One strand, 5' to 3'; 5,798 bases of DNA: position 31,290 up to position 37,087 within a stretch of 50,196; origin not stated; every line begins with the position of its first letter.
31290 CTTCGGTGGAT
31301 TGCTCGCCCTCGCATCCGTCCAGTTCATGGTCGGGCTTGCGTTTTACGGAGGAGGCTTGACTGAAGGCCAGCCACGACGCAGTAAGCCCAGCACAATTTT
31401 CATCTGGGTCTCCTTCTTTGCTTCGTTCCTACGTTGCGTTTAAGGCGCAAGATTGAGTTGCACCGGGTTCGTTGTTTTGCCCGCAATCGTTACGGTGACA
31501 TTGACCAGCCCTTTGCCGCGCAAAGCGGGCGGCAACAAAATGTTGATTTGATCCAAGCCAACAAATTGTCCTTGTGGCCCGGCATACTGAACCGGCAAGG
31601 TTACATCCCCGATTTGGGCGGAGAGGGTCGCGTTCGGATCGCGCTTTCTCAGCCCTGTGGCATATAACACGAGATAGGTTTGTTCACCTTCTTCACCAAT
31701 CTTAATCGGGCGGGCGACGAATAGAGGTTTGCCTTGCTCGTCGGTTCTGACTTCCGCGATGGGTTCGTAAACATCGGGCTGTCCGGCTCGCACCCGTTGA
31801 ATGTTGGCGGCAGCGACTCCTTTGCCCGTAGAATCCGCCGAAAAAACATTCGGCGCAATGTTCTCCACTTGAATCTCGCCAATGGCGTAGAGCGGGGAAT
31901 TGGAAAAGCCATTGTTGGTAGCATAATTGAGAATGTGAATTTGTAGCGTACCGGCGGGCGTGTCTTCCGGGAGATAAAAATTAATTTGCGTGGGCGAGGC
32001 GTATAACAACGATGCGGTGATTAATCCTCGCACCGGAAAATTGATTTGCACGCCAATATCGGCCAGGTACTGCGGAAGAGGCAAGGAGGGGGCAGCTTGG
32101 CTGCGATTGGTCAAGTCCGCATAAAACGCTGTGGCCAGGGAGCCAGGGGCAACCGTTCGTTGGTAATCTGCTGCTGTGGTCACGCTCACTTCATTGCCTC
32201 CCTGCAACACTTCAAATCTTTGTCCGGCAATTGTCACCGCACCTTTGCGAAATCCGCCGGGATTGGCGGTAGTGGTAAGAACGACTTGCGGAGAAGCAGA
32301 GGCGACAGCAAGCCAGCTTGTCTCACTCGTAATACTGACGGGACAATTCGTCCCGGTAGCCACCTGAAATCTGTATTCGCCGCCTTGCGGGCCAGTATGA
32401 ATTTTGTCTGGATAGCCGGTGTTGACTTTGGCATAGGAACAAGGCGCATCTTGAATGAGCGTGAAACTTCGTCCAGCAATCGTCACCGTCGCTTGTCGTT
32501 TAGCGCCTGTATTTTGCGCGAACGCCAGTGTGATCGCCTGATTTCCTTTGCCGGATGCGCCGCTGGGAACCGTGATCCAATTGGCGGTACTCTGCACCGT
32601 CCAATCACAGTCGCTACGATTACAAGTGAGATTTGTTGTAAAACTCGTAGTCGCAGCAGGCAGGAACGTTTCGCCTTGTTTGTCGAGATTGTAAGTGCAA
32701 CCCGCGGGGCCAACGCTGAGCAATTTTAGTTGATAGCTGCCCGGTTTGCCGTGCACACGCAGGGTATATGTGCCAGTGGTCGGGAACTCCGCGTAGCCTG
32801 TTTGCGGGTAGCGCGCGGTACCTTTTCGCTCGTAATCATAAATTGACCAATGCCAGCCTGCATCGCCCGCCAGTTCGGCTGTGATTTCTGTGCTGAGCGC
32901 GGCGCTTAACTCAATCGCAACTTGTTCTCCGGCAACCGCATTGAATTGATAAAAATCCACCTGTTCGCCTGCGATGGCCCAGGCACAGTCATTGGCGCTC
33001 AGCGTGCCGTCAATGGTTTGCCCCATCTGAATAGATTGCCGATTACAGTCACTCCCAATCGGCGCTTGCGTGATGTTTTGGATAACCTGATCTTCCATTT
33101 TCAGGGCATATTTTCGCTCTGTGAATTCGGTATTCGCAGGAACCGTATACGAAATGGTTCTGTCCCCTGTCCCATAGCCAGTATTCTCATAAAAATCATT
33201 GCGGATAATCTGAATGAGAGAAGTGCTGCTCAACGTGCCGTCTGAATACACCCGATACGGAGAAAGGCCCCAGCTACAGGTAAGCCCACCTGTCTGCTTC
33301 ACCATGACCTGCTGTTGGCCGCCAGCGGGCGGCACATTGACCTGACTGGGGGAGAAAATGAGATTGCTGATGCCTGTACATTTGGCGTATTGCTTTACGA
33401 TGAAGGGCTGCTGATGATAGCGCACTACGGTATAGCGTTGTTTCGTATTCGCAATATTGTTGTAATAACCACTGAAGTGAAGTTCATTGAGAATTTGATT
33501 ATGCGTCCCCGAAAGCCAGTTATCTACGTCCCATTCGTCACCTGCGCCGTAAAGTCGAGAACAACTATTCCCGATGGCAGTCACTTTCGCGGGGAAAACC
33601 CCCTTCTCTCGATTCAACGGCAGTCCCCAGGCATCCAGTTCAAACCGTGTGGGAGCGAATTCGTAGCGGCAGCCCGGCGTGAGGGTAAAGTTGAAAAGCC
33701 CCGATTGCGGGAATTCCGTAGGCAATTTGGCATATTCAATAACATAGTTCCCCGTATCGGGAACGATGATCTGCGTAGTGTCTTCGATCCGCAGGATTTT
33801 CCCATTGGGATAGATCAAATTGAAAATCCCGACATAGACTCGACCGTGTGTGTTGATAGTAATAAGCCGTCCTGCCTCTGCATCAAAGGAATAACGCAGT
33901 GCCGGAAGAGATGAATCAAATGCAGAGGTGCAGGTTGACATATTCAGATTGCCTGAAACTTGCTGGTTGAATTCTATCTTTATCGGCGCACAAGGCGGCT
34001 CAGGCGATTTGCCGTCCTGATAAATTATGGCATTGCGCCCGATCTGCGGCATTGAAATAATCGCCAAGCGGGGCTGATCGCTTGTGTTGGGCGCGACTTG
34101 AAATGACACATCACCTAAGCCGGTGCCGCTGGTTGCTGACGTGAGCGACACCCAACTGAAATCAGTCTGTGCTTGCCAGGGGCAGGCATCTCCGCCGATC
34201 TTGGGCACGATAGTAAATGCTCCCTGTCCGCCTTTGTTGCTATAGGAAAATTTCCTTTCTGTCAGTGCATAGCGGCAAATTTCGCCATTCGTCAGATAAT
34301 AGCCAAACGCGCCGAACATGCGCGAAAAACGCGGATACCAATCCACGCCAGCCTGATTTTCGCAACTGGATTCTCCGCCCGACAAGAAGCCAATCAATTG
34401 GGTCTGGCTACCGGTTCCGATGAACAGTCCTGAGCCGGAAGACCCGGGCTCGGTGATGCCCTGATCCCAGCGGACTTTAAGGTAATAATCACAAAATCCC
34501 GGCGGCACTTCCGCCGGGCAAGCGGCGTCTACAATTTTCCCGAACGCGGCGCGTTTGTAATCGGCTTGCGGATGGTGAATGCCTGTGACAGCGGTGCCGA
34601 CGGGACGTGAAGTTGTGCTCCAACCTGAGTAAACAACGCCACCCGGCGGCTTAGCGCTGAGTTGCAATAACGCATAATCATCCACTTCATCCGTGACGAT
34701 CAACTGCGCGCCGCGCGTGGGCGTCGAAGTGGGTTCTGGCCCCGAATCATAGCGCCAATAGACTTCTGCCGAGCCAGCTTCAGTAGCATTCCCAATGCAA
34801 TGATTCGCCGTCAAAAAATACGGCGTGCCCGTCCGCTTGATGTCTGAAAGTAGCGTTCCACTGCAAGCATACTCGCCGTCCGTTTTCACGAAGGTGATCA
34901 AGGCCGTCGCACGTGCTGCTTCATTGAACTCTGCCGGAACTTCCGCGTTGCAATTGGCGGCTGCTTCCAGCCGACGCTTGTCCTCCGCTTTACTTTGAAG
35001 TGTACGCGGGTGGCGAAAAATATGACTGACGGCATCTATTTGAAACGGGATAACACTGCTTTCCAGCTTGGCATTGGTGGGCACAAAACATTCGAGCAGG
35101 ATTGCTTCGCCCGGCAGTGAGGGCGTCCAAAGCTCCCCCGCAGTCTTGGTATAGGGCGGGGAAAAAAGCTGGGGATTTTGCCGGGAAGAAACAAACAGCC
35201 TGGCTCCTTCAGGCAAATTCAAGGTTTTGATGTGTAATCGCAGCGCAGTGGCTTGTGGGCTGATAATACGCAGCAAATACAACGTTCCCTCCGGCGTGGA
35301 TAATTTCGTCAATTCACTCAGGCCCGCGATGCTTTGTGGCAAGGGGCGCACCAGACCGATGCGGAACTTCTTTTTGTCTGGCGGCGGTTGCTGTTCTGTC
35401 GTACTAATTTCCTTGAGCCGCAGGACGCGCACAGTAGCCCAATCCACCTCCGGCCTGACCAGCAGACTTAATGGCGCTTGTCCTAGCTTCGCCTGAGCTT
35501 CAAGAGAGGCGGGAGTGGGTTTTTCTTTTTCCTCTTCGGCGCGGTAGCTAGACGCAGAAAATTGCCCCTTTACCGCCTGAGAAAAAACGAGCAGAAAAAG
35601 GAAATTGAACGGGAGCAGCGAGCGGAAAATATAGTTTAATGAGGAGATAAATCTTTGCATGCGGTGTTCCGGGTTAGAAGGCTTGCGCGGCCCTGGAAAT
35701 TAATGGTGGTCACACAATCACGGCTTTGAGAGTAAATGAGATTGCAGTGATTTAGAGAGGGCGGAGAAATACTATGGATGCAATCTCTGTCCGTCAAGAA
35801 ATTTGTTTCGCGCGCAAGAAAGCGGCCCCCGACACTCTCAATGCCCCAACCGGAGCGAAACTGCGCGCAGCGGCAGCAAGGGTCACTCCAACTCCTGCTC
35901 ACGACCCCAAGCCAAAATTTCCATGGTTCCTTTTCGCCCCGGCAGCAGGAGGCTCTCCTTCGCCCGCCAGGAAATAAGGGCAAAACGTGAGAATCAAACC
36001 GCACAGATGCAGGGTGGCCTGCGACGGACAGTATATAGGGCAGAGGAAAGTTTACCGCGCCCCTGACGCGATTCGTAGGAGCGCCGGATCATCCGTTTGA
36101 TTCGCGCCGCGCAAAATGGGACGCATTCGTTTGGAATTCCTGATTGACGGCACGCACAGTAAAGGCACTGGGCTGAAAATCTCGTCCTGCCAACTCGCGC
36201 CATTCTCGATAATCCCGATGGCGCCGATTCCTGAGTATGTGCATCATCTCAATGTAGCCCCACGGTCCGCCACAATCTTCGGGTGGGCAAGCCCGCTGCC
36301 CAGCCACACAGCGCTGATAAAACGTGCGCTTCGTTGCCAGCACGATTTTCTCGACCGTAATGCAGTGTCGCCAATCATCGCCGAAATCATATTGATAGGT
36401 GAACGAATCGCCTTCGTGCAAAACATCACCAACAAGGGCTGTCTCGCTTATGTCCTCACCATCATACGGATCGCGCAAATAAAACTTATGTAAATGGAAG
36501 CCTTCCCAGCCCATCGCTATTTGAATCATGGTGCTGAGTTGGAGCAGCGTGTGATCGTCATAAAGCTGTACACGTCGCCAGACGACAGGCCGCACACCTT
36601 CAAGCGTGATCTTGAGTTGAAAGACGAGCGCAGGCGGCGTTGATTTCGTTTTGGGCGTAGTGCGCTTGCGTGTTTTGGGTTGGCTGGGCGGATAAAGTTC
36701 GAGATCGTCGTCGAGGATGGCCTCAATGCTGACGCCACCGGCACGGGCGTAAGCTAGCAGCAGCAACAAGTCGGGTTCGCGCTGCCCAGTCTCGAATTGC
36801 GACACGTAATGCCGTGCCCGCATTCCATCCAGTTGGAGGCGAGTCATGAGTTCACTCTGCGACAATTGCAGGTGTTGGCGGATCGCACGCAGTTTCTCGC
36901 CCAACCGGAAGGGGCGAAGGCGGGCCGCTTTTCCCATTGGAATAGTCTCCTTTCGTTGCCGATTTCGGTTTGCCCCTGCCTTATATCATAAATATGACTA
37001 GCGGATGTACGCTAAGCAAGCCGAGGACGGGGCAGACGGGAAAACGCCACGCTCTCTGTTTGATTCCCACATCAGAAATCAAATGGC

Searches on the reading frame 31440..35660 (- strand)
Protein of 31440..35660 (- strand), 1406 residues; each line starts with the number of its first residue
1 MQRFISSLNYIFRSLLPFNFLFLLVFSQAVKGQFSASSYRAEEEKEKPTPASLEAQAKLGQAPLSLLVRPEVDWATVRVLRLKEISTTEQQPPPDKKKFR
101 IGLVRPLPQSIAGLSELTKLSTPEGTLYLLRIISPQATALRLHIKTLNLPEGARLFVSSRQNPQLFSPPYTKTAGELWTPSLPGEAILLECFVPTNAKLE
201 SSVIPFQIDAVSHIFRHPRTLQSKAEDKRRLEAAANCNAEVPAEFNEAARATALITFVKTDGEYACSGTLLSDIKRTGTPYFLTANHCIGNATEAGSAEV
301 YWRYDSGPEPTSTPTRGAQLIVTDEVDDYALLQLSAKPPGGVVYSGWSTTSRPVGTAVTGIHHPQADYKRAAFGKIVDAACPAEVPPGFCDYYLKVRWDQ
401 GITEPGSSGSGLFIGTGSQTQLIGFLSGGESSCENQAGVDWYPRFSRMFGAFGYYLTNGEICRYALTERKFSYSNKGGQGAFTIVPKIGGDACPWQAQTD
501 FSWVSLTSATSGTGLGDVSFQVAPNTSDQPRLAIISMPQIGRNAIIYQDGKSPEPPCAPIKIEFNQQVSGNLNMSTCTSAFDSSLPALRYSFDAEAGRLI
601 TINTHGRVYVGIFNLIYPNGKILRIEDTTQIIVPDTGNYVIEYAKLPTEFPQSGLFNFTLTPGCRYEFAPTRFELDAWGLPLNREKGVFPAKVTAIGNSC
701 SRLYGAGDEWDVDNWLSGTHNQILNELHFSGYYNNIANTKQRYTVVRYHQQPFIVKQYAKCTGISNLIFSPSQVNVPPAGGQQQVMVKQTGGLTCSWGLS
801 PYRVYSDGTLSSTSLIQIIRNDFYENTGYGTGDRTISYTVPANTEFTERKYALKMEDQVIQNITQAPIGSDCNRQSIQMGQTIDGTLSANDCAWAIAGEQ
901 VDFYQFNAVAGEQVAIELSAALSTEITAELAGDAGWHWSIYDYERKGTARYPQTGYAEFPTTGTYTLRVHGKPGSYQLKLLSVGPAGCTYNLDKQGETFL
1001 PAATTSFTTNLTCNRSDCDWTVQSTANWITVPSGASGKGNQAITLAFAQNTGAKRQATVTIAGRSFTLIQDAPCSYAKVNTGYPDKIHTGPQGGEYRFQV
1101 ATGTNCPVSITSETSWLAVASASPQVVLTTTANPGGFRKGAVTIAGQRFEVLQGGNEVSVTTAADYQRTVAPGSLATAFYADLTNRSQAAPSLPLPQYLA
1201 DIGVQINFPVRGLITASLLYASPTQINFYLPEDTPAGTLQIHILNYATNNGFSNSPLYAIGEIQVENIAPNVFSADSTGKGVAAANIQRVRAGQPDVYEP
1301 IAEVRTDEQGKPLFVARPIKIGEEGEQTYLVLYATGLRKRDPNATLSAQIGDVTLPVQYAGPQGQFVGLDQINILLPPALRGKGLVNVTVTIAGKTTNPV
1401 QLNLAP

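Call 62: find_homologous_proteins(query=window:31440-35660:-, max_evalue=1e-100)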
Query window:31440-35660:- (1406 aa): 26 proteins with E <= 1e-100 among 8000 candidates.
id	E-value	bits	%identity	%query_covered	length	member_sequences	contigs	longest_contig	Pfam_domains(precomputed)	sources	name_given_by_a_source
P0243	0.0e+0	2692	83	99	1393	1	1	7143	PF19190.7,PF13365.13,PF13004.14,PF27052.1,PF00089.33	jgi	jgi:uncharacterized protein (TIGR03437 family)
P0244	0.0e+0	1623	54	99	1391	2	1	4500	PF19190.7,PF13365.13,PF13004.14,PF27052.1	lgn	-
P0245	0.0e+0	1623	54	99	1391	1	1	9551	PF19190.7,PF13365.13,PF13004.14,PF27052.1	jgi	jgi:lysyl endopeptidase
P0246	0.0e+0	1600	55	96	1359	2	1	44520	PF19190.7,PF13365.13,PF13004.14,PF27052.1,PF00089.33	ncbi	-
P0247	0.0e+0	1591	53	99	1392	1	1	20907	PF13365.13,PF13004.14,PF27052.1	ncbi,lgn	-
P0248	0.0e+0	1566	53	96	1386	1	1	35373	PF19190.7,PF13004.14,PF27052.1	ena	-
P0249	0.0e+0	1515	50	100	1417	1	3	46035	PF19190.7,PF13365.13,PF13004.14,PF27052.1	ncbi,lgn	-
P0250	0.0e+0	1505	51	98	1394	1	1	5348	PF19190.7,PF13365.13,PF13004.14,PF27052.1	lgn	-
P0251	0.0e+0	1499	50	99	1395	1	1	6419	PF19190.7,PF13365.13,PF13004.14,PF27052.1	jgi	jgi:uncharacterized protein (TIGR03437 family)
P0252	0.0e+0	1470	51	98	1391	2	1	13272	PF19190.7,PF13365.13,PF13004.14,PF27052.1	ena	-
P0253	0.0e+0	1466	50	97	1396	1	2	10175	PF13365.13,PF13004.14,PF27052.1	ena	-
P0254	6.2e-231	788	35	99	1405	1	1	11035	PF19190.7,PF13365.13,PF04151.22,PF13004.14,PF27052.1,PF00089.33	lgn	-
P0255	2.7e-223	762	35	100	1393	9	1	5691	PF19190.7,PF13365.13,PF04151.22,PF13004.14,PF27052.1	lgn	-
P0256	1.1e-217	744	33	99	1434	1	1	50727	PF19190.7,PF04151.22,PF13004.14,PF27052.1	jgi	jgi:uncharacterized protein (TIGR03437 family)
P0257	5.5e-215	735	33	100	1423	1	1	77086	PF19190.7,PF13365.13,PF13004.14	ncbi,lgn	-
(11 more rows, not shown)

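Call 63: find_encoding_contigs(protein=P0243, flank=10000, max_places=4)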
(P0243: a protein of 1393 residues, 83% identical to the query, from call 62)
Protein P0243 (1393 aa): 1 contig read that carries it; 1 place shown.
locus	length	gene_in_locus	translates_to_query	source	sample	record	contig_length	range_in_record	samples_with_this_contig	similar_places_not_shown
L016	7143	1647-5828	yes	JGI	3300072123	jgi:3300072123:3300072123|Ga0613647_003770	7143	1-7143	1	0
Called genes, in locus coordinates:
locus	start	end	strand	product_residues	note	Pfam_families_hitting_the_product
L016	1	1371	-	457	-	?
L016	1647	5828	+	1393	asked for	PF27052:Lysyl_endopep_N, PF00089:Trypsin (weak), PF13365:Trypsin_2, PF19190:BACON_2 (faint), PF13004:BACON (faint)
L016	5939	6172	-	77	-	-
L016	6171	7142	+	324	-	?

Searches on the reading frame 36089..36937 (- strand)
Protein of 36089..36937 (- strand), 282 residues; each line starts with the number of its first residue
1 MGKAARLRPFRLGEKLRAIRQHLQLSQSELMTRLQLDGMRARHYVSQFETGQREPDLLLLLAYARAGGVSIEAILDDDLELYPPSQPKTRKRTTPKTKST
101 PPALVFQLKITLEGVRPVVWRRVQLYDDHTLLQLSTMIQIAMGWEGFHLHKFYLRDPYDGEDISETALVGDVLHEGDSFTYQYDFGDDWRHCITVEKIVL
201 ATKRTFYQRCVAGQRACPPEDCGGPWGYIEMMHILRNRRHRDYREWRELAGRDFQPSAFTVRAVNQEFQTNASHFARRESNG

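Call 73: search_protein_families(library=pfam, proteins=[window:36089-36937:-], max_evalue=0.00001)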
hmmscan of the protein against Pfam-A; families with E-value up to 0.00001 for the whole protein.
window:36089-36937:- (282 aa): 1 family
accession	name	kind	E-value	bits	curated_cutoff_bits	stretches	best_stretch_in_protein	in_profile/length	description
PF07929.16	PRiA4_ORF3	-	7e-51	172.8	26.6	1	105-261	2-171/173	Plasmid pRiA4b ORF-3-like protein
